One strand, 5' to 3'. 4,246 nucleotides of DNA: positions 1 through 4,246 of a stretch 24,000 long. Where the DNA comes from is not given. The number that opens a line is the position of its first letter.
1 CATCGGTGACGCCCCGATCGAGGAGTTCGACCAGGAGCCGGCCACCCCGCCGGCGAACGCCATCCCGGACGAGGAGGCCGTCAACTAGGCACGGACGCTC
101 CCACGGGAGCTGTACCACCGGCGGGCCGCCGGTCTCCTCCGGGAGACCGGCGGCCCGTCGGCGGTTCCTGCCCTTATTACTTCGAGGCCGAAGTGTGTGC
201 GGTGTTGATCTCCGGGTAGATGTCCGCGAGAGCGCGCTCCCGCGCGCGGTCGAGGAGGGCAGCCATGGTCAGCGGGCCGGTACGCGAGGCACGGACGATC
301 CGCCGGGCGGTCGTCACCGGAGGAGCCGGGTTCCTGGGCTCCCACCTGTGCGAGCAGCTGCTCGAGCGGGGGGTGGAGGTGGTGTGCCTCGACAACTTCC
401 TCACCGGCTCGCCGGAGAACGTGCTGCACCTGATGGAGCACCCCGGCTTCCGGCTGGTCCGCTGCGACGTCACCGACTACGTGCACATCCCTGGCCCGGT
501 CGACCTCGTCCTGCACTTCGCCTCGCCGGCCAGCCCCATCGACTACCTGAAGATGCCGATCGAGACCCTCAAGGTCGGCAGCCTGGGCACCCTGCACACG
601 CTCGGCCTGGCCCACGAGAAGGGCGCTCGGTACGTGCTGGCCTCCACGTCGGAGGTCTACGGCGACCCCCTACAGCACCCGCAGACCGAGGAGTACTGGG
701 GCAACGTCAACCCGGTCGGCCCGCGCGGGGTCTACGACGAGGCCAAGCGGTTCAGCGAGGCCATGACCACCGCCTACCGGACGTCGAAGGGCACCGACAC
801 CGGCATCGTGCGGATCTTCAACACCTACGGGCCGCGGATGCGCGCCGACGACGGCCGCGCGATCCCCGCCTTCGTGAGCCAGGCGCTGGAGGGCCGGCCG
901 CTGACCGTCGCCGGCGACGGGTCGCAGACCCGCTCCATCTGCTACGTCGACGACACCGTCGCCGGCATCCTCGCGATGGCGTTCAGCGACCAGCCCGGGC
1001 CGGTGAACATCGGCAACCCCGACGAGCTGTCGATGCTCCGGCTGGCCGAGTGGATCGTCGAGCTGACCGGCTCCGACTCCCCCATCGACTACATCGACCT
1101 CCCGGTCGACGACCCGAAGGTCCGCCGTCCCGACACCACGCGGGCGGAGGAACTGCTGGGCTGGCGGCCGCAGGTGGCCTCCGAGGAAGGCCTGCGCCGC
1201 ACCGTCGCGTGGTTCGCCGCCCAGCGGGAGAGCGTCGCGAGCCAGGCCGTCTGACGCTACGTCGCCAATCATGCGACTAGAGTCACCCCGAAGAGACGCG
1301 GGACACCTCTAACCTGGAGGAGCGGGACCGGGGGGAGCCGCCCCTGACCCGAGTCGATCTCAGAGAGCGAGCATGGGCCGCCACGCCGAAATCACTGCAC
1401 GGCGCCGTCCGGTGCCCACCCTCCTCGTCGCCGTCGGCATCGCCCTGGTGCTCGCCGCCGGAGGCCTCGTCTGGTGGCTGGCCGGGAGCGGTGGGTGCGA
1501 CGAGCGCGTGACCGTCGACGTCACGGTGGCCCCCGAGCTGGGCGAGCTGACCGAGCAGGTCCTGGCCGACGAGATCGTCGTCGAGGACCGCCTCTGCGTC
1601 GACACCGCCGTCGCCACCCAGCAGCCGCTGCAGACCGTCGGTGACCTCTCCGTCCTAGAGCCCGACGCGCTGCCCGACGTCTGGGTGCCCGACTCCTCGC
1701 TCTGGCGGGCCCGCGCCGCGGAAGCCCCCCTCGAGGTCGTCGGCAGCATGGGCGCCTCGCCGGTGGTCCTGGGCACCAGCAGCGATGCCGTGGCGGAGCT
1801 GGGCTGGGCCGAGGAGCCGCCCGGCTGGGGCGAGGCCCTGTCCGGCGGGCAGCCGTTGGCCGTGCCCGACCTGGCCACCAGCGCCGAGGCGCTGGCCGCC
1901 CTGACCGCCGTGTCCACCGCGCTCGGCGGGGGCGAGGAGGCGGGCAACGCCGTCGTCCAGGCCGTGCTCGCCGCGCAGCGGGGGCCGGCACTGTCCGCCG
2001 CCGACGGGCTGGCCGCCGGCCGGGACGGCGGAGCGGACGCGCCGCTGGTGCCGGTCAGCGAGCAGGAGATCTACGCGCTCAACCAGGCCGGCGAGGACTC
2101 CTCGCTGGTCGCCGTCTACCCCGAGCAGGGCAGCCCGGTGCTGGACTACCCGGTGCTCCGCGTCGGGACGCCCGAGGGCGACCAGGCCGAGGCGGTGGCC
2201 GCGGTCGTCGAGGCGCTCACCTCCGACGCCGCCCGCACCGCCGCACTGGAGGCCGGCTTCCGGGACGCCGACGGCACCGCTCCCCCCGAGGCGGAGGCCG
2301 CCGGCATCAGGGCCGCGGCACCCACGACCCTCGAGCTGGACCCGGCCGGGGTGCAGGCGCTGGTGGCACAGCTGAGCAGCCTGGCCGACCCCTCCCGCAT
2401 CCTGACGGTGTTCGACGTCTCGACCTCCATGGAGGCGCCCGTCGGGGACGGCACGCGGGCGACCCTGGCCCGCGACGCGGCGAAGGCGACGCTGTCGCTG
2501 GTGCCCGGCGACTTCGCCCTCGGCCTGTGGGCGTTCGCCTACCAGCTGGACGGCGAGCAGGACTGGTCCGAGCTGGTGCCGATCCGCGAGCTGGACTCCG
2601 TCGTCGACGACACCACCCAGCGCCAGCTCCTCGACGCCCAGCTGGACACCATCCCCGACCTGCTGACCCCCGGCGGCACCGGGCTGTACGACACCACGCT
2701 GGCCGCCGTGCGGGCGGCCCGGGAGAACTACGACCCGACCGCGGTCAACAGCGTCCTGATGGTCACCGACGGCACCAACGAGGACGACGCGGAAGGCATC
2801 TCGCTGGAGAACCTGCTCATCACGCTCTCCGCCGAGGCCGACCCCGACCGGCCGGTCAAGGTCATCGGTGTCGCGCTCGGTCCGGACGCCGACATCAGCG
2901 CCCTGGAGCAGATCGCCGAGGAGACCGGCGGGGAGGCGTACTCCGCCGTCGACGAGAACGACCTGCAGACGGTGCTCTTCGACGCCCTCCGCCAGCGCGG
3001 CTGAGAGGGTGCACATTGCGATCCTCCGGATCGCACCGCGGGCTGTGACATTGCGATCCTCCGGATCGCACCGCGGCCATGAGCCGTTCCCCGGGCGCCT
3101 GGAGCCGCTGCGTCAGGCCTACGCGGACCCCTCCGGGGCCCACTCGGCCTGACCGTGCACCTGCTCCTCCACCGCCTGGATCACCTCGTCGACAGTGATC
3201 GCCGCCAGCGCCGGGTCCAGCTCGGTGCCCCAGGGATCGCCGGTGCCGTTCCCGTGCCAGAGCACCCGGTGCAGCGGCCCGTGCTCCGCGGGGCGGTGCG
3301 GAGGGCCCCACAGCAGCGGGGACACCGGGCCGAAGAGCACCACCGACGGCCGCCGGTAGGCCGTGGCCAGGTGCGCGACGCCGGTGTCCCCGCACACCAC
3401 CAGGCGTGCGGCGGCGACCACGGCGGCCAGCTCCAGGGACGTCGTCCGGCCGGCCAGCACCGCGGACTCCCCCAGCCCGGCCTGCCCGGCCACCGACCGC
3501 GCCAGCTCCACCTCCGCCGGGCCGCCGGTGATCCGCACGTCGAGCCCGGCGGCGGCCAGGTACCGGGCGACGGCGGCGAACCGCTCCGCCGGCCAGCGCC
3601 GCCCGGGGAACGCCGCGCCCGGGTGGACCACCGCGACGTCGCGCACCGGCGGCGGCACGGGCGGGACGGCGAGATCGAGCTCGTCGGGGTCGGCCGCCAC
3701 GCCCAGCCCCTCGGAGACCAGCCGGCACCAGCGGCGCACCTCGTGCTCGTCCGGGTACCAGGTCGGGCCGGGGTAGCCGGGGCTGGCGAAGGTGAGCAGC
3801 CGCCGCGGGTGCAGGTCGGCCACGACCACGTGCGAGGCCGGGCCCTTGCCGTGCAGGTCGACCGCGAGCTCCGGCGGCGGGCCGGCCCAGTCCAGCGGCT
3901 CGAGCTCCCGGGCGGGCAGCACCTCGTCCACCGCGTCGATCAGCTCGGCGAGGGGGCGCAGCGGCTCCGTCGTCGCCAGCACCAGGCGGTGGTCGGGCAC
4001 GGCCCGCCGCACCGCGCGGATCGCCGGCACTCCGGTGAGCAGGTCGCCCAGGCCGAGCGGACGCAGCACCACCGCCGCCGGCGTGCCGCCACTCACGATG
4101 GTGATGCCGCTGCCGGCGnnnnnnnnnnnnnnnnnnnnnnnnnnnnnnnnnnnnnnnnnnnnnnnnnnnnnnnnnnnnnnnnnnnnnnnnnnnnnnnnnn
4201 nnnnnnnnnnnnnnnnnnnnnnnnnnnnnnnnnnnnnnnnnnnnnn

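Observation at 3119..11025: Complete ADP-heptose pathway plus five glycosyltransferase domains in one operon of a genome type that has no LPS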

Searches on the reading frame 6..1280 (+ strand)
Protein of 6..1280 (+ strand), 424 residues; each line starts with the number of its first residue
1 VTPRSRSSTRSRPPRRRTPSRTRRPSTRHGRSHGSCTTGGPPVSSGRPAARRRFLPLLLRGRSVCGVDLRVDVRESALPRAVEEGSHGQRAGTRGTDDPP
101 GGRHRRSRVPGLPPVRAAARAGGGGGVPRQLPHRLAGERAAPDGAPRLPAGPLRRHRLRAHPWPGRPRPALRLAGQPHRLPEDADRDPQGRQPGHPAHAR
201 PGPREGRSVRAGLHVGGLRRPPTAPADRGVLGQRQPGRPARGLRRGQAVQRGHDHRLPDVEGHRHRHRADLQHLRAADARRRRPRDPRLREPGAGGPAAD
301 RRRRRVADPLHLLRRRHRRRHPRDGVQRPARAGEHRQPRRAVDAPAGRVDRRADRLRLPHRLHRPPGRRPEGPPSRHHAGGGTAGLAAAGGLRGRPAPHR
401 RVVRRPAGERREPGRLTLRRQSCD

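Call 11: search_protein_families(library=pfam, proteins=[window:220-1254:+], max_evalue=0.001)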
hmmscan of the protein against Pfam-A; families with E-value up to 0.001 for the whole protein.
window:220-1254:+ (344 aa): 7 families
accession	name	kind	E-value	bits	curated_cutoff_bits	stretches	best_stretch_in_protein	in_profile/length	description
PF01370.27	Epimerase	-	1e-49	169.6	20.9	1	31-265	2-240/240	NAD dependent epimerase/dehydratase family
PF16363.11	GDP_Man_Dehyd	-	2e-47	162.7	27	1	32-328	2-332/332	GDP-mannose 4,6 dehydratase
PF01073.25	3Beta_HSD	-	2.6e-09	36.9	22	1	31-252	1-228/280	3-beta hydroxysteroid dehydrogenase/isomerase family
PF02719.21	Polysacc_synt_2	-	1.7e-07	31.1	20.2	0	166-286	132-250/293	Polysaccharide biosynthesis protein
PF07993.18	NAD_binding_4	-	5.2e-06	26.2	20.1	0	32-56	1-28/258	Male sterility protein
PF04321.23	RmlD_sub_bind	-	8.3e-06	25.5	27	1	30-287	3-235/287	RmlD substrate binding domain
PF00106.31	adh_short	-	0.001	19.1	26.6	0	30-90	3-64/195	short chain dehydrogenase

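Call 21: search_protein_families(library=ncbifam, proteins=[window:220-1254:+], max_evalue=0.001)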
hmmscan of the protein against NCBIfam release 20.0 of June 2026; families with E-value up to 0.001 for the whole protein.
window:220-1254:+ (344 aa): 25 families
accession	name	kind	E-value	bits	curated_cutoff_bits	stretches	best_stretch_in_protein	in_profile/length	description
TIGR01181.1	dTDP_gluc_dehyt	equivalog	1.3e-37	129.6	365.1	1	30-338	2-317/321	dTDP-glucose 4,6-dehydratase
TIGR04180.1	EDH_00030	hypoth_equivalog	2.4e-31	108.9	475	1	31-318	2-295/297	NAD-dependent 4,6-dehydratase LegB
TIGR01179.1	galE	equivalog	6e-26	91.1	262.3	1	31-332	3-325/332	UDP-glucose 4-epimerase GalE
NF008872.0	PRK11908.1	equivalog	5.3e-23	81.6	294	1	29-335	3-338/349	bifunctional UDP-4-keto-pentose/UDP-xylose synthase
NF005998.1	PRK08125.1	equivalog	6.9e-23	80.9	777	1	17-332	305-649/649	bifunctional UDP-4-amino-4-deoxy-L-arabinose formyltransferase/UDP-glucuronic acid oxidase ArnA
NF007582.0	PRK10217.1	equivalog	2.3e-22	79.6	698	1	27-335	1-334/355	dTDP-glucose 4,6-dehydratase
NF011728.1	PRK15181.1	equivalog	3.2e-21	75.7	760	1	28-338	16-343/348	Vi polysaccharide biosynthesis UDP-N-acetylglucosaminuronic acid C-4 epimerase TviC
NF007490.0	PRK10084.1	subfamily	2.1e-19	69.7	649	1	30-339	3-341/361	dTDP-glucose 4,6-dehydratase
TIGR02197.1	heptose_epim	equivalog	7.7e-16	58.1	274.6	1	31-329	2-310/316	ADP-glyceromanno-heptose 6-epimerase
NF007956.0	PRK10675.1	subfamily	4e-13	49.2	394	1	30-216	3-197/338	UDP-glucose 4-epimerase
NF047922.1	GDPFucSynFcl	equivalog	3.8e-12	46.3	500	1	170-337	132-306/308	GDP-L-fucose synthase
TIGR02622.1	CDP_4_6_dhtase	equivalog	2.7e-11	43.2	278.45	1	28-335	5-334/352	CDP-glucose 4,6-dehydratase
TIGR01472.1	gmd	equivalog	1.8e-10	40.6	415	1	115-284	102-269/342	GDP-mannose 4,6-dehydratase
NF042422.1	oxyalk_red_OleD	equivalog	3.4e-10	39.8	580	1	30-250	3-211/329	2-alkyl-3-oxoalkanoate reductase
NF008360.0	PRK11150.1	equivalog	1.5e-07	30.9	452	1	133-308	106-277/310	ADP-glyceromanno-heptose 6-epimerase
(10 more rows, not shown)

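Call 39: search_solved_structures(query=window:220-1254:+, max_evalue=1e-20)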
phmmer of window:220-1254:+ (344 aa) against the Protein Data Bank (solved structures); distinct sequences matched with E-value up to 1e-20: 52.
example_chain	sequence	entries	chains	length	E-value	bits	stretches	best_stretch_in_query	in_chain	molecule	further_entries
2b69_A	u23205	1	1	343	1.7e-100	339.8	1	27-339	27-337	UDP-glucuronate decarboxylase 1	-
4gll_A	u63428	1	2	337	2.5e-100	339.2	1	28-340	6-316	UDP-glucuronic acid decarboxylase 1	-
4m55_A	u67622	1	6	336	1.4e-99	336.8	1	28-340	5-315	UDP-glucuronic acid decarboxylase 1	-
4lk3_A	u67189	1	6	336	1.9e-99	336.4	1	28-340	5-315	UDP-glucuronic acid decarboxylase 1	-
8vr2_A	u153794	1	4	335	6.2e-37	130.8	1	28-336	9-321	NAD-dependent epimerase/dehydratase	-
7ys8_A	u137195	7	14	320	1.2e-34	123.3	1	29-333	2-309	UDP-glucose 4-epimerase | UDP-glucose 4-epimerase along with EC 5.1.3.2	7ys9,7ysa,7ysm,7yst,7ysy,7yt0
4zrm_A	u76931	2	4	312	6.9e-32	114.3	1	30-333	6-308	UDP-glucose 4-epimerase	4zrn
3icp_A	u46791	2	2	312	4.8e-31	111.5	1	29-331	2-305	NAD-dependent epimerase/dehydratase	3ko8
6dnt_A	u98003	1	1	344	2.6e-29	105.8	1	28-337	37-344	NAD-dependent epimerase/dehydratase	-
6zl6_A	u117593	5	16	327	3.6e-29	105.3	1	30-327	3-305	Epimerase domain-containing protein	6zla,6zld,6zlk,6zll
3vps_A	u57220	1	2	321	5.8e-29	104.6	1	28-334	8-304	NAD-dependent epimerase/dehydratase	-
6zlj_A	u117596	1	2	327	6.5e-29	104.5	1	30-327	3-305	Epimerase domain-containing protein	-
1r66_A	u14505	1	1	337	8.5e-29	104.1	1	29-336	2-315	TDP-glucose-4,6-dehydratase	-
1r6d_A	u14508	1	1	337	1.5e-28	103.3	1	29-336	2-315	TDP-glucose-4,6-dehydratase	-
8rdg_A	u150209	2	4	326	3.7e-27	98.7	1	29-330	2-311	SDR family NAD(P)-dependent oxidoreductase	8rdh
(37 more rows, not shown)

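Call 68: search_protein_families(library=pfam, proteins=[window:6-1280:+], max_evalue=0.001)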
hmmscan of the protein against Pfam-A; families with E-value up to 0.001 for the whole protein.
window:6-1280:+ (424 aa): 0 families

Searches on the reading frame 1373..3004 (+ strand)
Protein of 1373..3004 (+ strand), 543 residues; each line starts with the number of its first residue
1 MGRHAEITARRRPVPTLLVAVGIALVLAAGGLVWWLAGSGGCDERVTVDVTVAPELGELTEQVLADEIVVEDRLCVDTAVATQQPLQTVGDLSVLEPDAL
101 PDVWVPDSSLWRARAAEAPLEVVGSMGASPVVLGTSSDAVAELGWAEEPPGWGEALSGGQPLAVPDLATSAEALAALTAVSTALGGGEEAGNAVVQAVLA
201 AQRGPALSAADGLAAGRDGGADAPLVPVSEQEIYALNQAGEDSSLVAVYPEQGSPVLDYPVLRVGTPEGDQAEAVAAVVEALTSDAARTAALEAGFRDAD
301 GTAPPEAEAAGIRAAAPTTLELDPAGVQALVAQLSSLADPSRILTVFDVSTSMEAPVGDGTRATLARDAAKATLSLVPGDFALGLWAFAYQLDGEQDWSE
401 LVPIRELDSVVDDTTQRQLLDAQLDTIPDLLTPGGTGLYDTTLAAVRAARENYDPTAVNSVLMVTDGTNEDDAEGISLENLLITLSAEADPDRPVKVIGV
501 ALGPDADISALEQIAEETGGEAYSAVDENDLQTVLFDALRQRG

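Call 11: search_protein_families(library=pfam, proteins=[window:1373-3004:+], max_evalue=0.001)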
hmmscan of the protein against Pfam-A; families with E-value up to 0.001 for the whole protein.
window:1373-3004:+ (543 aa): 1 family
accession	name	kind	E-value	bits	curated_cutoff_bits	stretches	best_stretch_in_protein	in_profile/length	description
PF00092.34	VWA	-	0.00046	20.9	23.8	0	441-534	81-171/174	von Willebrand factor type A domain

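Call 21: search_protein_families(library=ncbifam, proteins=[window:1373-3004:+], max_evalue=0.001)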
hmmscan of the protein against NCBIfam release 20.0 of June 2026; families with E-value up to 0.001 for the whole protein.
window:1373-3004:+ (543 aa): 1 family
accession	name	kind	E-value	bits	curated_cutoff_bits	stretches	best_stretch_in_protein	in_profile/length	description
NF010238.0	PRK13685.1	subfamily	0.00076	18.6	432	0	343-389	99-145/335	hypothetical protein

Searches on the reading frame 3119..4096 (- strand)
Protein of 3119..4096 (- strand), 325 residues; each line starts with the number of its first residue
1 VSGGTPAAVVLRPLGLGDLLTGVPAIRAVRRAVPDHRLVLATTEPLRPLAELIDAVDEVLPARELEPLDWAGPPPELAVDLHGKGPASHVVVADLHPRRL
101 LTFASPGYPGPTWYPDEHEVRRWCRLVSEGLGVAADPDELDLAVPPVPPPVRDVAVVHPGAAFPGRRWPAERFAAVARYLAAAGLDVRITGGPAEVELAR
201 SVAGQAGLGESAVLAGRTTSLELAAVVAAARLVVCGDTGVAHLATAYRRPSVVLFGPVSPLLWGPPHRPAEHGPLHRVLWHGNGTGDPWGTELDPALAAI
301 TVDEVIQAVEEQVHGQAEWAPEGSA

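Call 6: search_protein_families(library=pfam, proteins=[window:3119-4096:-], max_evalue=0.01)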
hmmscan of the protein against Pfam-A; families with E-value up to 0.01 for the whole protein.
window:3119-4096:- (325 aa): 1 family
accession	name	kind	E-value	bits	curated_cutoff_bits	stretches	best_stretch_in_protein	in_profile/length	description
PF01075.23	Glyco_transf_9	-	7.9e-27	94.6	22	1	117-266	62-220/247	Glycosyltransferase family 9 (heptosyltransferase)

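Call 7: search_protein_families(library=ncbifam, proteins=[window:3119-4096:-], max_evalue=0.01)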
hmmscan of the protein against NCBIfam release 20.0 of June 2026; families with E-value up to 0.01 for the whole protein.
window:3119-4096:- (325 aa): 6 families
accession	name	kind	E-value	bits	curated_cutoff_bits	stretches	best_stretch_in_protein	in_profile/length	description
TIGR02193.1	heptsyl_trn_I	equivalog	1.7e-21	76.8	185.3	1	116-271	136-297/320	lipopolysaccharide heptosyltransferase I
TIGR02195.1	heptsyl_trn_II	equivalog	3.9e-17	62.4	134.6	1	152-265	174-292/339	lipopolysaccharide heptosyltransferase II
NF007742.0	PRK10422.1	equivalog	8.4e-17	61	467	1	155-316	186-346/352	lipopolysaccharide core heptosyltransferase RfaQ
TIGR02201.1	heptsyl_trn_III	equivalog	1.3e-15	57.3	170.2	1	155-267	184-298/344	putative lipopolysaccharide heptosyltransferase III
NF008204.0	PRK10964.1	equivalog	1.8e-13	50.3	437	1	165-264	191-288/322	lipopolysaccharide heptosyltransferase RfaC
NF008162.0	PRK10916.1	equivalog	3.2e-12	46.3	569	1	156-265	184-297/348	ADP-heptose--LPS heptosyltransferase RfaF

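Call 31: search_solved_structures(query=window:3119-4096:-, max_evalue=0.01)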
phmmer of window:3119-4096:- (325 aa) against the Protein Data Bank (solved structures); distinct sequences matched with E-value up to 0.01: 5.
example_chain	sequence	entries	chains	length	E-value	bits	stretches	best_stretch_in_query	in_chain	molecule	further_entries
3tov_A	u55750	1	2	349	1.1e-18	70.7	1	158-267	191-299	Glycosyl transferase family 9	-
6dfe_A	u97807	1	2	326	3.5e-12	49.3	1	117-264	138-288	ADP-heptose--LPS heptosyltransferase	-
2gt1_A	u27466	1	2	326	3.5e-12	49.3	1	117-264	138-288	Lipopolysaccharide heptosyltransferase-1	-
2h1f_A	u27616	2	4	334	3.9e-12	49.2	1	117-264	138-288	Lipopolysaccharide heptosyltransferase-1 | Lipopolysaccharide heptosyltransferase 1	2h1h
1psw_A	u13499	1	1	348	1.2e-11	47.6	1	158-265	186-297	ADP-HEPTOSE LPS HEPTOSYLTRANSFERASE II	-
